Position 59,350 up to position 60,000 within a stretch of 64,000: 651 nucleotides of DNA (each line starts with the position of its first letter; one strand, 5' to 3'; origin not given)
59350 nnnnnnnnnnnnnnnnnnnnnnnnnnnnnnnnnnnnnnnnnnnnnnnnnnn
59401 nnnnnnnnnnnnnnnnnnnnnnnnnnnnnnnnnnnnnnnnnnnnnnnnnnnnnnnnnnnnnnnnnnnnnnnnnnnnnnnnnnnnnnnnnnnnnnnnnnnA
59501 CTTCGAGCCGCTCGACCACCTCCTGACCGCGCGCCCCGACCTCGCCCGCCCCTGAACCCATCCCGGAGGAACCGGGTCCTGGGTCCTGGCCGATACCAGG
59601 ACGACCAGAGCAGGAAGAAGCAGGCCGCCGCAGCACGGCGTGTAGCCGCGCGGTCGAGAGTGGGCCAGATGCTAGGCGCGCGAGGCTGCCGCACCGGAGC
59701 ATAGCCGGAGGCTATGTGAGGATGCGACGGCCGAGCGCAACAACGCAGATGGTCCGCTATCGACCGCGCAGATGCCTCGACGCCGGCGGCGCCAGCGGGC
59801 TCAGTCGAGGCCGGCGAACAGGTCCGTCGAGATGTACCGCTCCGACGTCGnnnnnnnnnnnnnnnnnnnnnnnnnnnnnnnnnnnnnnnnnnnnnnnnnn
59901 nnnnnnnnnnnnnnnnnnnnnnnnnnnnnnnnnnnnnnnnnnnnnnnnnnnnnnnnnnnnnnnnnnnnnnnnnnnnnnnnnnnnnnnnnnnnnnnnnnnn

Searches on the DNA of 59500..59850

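Call 18: search_rna_families(source=window, start=59500, end=59850, threshold=evalue, max_evalue=10)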
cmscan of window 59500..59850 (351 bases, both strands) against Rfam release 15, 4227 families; matches with E-value up to 10: 1.
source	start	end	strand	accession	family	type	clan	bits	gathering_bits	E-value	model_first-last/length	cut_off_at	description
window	59759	59827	+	RF02992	hya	Cis-reg;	-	13.5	56.8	8.8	1-72/72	no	hya RNA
